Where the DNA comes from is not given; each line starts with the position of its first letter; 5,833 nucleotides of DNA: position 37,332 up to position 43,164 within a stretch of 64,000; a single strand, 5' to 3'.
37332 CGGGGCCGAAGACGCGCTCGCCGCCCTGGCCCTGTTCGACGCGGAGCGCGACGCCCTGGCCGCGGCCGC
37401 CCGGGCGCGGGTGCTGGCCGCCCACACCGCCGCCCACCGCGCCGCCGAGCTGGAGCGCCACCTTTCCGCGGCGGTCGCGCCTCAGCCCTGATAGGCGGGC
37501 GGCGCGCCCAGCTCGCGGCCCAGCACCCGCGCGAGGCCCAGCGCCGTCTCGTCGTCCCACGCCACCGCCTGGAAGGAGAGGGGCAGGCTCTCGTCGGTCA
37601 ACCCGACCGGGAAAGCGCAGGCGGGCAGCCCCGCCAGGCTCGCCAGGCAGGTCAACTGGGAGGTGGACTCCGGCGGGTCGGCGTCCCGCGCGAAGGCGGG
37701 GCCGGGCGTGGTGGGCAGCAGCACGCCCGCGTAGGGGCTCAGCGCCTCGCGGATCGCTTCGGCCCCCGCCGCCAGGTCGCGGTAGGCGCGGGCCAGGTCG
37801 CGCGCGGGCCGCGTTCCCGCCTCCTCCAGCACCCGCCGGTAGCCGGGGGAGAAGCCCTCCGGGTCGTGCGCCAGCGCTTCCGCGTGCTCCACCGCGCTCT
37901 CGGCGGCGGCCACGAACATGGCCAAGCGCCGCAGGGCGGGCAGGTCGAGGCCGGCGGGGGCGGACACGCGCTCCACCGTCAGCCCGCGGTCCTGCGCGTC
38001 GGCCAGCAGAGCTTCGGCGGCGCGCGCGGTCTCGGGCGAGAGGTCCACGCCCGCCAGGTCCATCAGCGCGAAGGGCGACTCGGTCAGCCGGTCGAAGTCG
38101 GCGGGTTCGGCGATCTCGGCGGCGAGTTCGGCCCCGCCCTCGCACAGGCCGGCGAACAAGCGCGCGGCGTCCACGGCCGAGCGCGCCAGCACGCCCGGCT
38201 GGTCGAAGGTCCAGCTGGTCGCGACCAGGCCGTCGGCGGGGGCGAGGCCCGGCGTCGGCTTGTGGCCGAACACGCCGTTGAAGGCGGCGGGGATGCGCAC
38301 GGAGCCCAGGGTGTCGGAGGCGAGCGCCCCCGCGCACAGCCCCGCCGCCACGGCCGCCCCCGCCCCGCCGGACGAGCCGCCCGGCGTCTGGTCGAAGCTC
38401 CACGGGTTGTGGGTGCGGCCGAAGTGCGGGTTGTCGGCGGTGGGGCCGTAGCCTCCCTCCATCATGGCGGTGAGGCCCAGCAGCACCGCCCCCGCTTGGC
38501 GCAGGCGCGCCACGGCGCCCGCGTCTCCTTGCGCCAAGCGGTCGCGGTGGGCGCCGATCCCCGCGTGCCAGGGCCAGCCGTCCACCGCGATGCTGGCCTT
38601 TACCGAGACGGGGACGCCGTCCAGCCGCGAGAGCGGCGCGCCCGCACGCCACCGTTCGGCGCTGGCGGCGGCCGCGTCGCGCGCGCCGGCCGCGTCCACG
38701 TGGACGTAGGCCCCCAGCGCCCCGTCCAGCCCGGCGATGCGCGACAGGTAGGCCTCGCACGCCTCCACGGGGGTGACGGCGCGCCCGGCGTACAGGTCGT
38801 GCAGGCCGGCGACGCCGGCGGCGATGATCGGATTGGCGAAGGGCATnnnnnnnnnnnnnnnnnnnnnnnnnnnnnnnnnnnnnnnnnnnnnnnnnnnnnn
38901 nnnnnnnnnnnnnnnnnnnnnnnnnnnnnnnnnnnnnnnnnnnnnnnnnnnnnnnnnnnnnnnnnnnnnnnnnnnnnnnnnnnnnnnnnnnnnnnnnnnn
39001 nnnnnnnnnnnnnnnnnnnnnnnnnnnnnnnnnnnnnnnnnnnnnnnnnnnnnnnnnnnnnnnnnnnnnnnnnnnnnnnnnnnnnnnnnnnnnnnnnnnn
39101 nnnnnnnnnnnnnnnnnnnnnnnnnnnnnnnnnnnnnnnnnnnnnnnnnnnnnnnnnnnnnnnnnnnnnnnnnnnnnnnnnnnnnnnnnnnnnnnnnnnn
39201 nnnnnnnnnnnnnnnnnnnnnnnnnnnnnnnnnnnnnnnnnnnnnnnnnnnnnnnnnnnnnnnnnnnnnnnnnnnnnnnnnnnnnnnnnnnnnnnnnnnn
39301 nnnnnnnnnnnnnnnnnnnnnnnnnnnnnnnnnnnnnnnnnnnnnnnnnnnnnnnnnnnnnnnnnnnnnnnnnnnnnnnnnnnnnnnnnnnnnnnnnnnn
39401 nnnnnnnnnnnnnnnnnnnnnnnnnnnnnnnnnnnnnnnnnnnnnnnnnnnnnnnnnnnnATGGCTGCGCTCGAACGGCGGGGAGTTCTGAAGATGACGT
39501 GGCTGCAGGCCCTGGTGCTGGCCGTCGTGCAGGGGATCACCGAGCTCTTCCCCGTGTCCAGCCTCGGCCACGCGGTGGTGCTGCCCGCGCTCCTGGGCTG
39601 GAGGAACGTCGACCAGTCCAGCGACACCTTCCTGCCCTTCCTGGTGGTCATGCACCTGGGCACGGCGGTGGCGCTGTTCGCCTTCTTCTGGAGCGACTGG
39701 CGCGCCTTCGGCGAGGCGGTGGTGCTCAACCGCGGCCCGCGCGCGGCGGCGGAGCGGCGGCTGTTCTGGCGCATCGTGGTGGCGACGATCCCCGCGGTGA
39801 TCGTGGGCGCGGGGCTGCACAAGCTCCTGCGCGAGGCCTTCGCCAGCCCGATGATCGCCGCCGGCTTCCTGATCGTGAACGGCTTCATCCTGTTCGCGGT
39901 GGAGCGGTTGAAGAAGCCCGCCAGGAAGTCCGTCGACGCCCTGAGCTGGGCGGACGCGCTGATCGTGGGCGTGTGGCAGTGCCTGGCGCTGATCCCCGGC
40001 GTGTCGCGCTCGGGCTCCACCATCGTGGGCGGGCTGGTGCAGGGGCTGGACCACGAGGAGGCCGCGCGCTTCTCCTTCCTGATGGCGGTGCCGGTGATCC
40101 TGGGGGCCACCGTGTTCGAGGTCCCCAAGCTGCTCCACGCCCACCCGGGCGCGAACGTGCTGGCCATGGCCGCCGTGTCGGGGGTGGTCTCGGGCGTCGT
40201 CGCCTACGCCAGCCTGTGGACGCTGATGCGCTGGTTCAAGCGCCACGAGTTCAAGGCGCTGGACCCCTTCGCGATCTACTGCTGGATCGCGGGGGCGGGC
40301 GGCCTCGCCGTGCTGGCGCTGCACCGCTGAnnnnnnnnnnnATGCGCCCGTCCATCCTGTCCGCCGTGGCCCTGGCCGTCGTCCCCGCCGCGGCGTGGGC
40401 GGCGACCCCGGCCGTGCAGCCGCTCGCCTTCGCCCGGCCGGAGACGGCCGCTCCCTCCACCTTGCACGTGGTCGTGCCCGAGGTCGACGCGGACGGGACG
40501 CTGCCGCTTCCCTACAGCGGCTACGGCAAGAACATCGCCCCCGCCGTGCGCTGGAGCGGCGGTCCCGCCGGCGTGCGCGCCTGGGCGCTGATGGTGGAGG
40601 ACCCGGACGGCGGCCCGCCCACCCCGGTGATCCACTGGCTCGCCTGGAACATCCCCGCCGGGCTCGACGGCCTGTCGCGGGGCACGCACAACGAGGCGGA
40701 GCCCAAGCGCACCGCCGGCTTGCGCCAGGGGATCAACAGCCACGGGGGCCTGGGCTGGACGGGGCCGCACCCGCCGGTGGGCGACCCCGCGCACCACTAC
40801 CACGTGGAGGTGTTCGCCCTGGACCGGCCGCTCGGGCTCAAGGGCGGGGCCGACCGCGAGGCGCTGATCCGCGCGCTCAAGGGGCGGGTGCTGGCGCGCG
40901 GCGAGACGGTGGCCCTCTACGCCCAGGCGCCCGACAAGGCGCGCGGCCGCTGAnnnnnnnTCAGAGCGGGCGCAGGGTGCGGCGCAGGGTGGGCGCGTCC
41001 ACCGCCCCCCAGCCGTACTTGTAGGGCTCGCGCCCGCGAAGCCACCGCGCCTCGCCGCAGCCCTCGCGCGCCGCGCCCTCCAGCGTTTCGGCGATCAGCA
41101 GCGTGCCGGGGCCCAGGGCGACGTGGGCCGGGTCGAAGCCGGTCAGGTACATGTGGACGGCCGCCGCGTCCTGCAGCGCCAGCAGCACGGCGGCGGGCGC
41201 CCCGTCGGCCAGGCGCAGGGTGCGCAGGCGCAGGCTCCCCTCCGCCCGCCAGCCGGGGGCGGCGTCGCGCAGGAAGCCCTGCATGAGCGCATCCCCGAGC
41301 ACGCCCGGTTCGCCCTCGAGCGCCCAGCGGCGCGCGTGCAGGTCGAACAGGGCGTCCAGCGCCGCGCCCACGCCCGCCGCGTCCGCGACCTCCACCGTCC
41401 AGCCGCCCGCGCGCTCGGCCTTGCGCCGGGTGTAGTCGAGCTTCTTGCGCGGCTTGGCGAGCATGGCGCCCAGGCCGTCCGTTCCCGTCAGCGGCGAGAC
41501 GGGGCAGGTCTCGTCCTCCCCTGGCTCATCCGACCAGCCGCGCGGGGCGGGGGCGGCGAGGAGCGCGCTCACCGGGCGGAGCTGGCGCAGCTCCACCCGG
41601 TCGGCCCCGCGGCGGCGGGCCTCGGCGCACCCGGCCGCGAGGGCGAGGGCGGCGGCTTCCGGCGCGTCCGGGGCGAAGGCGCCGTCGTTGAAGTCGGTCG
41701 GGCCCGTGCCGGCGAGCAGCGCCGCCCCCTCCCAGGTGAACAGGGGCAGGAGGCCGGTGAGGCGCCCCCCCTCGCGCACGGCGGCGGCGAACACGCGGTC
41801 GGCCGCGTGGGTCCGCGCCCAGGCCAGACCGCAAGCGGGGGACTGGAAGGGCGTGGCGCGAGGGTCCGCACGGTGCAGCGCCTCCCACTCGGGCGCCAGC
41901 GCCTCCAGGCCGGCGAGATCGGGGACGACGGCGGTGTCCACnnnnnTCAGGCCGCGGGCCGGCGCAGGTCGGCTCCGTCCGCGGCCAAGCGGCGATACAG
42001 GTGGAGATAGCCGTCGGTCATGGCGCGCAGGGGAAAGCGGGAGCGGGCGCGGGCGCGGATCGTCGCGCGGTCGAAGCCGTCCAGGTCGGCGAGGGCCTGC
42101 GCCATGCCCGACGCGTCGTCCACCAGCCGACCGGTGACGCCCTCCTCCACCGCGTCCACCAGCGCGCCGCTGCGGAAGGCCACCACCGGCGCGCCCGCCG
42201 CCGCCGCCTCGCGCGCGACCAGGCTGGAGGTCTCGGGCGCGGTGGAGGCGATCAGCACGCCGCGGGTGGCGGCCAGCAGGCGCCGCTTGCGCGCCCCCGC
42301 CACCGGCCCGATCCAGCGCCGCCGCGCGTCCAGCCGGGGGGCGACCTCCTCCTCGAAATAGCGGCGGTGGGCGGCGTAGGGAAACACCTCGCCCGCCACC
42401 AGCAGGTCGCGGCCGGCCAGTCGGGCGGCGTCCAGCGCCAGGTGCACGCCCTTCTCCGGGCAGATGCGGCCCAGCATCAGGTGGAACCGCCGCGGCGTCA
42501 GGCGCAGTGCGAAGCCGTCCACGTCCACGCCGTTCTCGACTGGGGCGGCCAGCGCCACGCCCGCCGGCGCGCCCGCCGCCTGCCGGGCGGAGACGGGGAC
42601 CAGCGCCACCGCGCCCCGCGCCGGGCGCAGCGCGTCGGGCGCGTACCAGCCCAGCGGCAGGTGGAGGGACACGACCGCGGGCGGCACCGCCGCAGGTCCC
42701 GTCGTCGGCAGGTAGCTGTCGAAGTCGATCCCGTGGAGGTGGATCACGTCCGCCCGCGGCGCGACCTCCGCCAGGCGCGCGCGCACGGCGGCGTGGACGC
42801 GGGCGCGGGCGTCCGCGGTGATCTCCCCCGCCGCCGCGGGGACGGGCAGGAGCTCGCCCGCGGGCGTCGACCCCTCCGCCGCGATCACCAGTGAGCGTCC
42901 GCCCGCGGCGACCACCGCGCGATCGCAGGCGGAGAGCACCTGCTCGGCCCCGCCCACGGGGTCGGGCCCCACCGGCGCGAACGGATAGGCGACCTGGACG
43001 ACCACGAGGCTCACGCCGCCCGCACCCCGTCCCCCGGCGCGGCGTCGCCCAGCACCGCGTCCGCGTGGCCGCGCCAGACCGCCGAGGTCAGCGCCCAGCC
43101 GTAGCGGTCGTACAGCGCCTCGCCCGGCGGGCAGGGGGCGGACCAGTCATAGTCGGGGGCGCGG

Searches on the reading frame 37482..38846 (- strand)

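Call 69: search_protein_families(library=pfam, proteins=[window:37482-38846:-], max_evalue=0.001)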
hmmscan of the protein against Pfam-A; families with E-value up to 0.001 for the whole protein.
window:37482-38846:- (454 aa): 1 family
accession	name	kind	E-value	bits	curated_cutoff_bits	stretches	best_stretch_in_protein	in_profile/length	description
PF01425.27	Amidase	-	5.7e-75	253.5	27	1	28-434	1-443/445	Amidase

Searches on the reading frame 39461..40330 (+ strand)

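Call 69: search_protein_families(library=pfam, proteins=[window:39461-40330:+], max_evalue=0.001)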
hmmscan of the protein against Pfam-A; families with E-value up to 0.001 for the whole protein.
window:39461-40330:+ (289 aa): 1 family
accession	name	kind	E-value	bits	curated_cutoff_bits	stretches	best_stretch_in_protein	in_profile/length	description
PF02673.24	BacA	-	1.6e-76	257.8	33.4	1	17-279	1-256/257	Bacitracin resistance protein BacA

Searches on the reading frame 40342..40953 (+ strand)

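Call 69: search_protein_families(library=pfam, proteins=[window:40342-40953:+], max_evalue=0.001)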
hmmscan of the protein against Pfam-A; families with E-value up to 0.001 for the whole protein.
window:40342-40953:+ (203 aa): 1 family
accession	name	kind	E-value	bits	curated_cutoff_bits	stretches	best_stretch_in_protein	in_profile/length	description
PF01161.25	PBP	-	1.4e-28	100.3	24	1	54-193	2-135/135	Phosphatidylethanolamine-binding protein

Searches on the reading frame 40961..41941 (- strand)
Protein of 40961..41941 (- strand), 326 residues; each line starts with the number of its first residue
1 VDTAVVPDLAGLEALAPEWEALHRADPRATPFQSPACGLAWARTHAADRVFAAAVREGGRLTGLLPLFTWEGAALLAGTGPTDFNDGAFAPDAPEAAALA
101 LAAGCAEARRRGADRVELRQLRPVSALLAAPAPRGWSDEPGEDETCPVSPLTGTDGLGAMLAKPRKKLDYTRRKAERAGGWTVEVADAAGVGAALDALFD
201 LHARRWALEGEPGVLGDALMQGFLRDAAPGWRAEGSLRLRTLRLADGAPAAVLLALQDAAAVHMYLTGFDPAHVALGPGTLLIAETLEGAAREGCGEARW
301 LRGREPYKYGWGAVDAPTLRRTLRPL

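Call 69: search_protein_families(library=pfam, proteins=[window:40961-41941:-], max_evalue=0.001)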
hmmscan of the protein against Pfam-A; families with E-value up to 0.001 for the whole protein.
window:40961-41941:- (326 aa): 1 family
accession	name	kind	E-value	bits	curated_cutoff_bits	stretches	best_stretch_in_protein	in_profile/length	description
PF13480.13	Acetyltransf_6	-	6e-28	98.2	22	1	163-308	2-142/143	Acetyltransferase (GNAT) domain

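Call 79: search_protein_families(library=ncbifam, proteins=[window:40961-41941:-], max_evalue=0.01)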
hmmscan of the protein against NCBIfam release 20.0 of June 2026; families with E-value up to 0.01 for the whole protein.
window:40961-41941:- (326 aa): 1 family
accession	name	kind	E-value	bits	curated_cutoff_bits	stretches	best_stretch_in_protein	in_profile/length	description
NF047385.1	T4SS_GNAT_BspF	exception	0.0027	16.4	775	1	162-288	224-350/428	type IV secretion system effector crotonyl transferase BspF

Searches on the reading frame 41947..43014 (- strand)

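Call 69: search_protein_families(library=pfam, proteins=[window:41947-43014:-], max_evalue=0.001)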
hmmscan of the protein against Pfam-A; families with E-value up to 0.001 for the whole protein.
window:41947-43014:- (355 aa): 3 families
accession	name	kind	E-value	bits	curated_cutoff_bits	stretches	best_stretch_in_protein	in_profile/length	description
PF13692.12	Glyco_trans_1_4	-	3.1e-14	53.9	27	1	179-311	5-139/142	Glycosyl transferases group 1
PF00534.26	Glycos_transf_1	-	7.4e-11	42.3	26.4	1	175-307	15-147/172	Glycosyl transferases group 1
PF13524.12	Glyco_trans_1_2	-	1.8e-05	25.2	25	1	194-327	6-129/144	Glycosyl transferase-like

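Call 79: search_protein_families(library=ncbifam, proteins=[window:41947-43014:-], max_evalue=0.01)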
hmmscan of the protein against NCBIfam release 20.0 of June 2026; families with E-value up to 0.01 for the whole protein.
window:41947-43014:- (355 aa): 12 families
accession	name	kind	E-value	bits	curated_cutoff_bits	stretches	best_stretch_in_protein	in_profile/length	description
NF041010.1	glycosy_Agl16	equivalog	1.4e-10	40.6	575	1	159-312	161-316/352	glycosylation protein Agl16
NF053787.1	GlcN_PG_synth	equivalog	6.6e-10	38.4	480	1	178-326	200-338/361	N-acetylglucosaminyl phosphatidylglycerol synthase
TIGR03088.1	stp2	hypoth_equivalog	2.3e-08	33.5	409.05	1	251-343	273-373/374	TIGR03088 family PEP-CTERM/XrtA system glycosyltransferase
TIGR03449.1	mycothiol_MshA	equivalog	2.6e-08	33.2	462.5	1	237-313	291-368/406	D-inositol-3-phosphate glycosyltransferase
NF041876.1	EPS_EpsE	equivalog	7.8e-07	28.7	400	1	204-326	248-373/389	exopolysaccharide biosynthesis GT4 family glycosyltransferase EpsE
NF012028.0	PRK15484.1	subfamily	6.3e-06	25.5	618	1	179-300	197-327/380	lipopolysaccharide N-acetylglucosaminyltransferase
TIGR02149.1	glgA_Coryne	subfamily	6.6e-06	25.5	302.4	1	176-305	205-338/391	glycogen synthase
TIGR04047.1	MSMEG_0565_glyc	hypoth_equivalog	4.1e-05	22.8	259.85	1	179-312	197-340/373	MSMEG_0565 family glycosyltransferase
TIGR03999.1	thiol_BshA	equivalog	8.7e-05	21.6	273.7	1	247-343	270-373/375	N-acetyl-alpha-D-glucosaminyl L-malate synthase BshA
TIGR02468.1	sucrsPsyn_pln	equivalog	0.00022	19.1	1143.95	1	245-310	566-633/1051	sucrose-phosphate synthase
TIGR02472.1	sucr_P_syn_N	equivalog_domain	0.0037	16.2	576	1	245-308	335-400/439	sucrose-phosphate synthase, putative, glycosyltransferase domain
NF001901.0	PRK00654.1-5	equivalog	0.0069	14.9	649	1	235-344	373-492/502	glycogen synthase GlgA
